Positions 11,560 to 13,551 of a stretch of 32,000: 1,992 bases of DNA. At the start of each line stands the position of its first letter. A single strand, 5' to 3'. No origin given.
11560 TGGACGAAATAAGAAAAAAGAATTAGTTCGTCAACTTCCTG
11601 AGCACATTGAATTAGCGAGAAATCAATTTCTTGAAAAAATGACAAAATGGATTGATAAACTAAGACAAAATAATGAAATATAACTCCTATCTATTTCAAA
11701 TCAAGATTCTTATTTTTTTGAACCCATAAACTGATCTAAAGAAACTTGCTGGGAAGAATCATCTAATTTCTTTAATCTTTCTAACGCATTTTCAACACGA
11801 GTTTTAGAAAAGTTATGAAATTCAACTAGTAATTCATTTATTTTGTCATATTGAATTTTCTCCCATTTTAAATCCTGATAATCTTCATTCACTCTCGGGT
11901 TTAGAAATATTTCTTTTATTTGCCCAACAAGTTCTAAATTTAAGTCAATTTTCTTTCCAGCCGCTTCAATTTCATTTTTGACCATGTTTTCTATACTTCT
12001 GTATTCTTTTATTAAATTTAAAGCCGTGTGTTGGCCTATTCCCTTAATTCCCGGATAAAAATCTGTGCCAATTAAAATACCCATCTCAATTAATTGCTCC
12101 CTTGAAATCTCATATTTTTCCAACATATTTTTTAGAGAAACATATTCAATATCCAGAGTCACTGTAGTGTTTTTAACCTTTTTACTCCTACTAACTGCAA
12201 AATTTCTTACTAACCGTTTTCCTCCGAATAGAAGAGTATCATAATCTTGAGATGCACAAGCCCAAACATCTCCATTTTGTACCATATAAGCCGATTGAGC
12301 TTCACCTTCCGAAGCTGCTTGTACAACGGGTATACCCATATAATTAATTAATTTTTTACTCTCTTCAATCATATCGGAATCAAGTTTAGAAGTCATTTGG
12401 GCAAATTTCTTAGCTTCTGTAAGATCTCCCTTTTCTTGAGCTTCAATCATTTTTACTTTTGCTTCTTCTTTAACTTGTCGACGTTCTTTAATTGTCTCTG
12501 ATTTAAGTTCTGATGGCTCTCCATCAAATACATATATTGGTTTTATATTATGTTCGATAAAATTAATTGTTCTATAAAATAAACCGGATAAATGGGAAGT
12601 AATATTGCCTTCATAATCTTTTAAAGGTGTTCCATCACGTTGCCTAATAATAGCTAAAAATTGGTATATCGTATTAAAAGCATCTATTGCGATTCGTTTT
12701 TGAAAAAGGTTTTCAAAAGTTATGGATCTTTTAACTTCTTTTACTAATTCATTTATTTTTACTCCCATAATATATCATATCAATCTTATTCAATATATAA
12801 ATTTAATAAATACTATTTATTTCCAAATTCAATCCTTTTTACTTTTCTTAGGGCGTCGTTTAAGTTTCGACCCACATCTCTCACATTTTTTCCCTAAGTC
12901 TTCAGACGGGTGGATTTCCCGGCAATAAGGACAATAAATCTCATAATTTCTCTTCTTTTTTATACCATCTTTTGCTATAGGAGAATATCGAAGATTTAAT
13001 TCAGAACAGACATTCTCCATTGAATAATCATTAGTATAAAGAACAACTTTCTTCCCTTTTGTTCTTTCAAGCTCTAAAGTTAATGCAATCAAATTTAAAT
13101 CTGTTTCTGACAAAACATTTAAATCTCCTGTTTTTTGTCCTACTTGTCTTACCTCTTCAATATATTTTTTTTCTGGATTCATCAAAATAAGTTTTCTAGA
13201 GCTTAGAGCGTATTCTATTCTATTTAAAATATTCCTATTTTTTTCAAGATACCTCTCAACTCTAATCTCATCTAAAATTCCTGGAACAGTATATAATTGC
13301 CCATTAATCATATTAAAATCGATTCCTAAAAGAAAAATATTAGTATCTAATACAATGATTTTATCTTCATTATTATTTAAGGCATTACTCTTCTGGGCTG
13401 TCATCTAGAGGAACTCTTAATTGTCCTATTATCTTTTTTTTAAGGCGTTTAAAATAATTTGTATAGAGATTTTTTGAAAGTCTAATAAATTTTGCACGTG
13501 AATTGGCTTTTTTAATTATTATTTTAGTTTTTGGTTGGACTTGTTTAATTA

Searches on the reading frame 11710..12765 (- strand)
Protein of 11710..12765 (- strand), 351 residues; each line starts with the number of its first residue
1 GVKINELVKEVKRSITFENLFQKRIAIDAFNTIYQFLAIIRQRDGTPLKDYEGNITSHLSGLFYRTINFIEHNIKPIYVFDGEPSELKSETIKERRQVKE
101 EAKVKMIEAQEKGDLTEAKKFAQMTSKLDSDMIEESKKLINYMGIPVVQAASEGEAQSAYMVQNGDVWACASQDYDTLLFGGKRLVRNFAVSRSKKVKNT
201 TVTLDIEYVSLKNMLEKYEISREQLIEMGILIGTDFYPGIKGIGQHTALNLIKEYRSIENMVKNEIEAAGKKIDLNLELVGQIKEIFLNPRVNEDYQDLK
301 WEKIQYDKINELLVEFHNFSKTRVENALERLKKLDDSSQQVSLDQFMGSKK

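Call 35: search_protein_families(library=pfam, proteins=[window:11710-12765:-], max_evalue=0.001)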
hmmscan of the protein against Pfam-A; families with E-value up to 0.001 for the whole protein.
window:11710-12765:- (351 aa): 3 families
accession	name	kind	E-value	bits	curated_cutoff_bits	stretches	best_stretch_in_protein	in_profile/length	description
PF00867.23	XPG_I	-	1.4e-27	96.3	24.9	1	144-235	1-89/89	XPG I-region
PF00752.23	XPG_N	-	9.9e-22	77.8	22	1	5-101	7-100/101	XPG N-terminal domain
PF01367.25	5_3_exonuc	-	6e-09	36.7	40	1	222-278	3-61/97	5'-3' exonuclease, C-terminal SAM fold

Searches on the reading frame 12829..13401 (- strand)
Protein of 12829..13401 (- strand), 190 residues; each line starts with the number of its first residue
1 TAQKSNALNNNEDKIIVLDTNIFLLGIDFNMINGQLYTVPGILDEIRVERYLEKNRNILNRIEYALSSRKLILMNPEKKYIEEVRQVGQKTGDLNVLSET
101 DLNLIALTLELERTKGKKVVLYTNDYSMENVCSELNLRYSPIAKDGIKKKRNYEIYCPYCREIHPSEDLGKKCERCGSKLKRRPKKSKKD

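Call 35: search_protein_families(library=pfam, proteins=[window:12829-13401:-], max_evalue=0.001)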
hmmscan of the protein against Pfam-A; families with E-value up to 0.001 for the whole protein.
window:12829-13401:- (190 aa): 1 family
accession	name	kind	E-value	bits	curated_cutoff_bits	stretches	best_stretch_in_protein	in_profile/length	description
PF17146.10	PIN_6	-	2.4e-18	66.8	27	1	16-111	1-87/87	PIN domain of ribonuclease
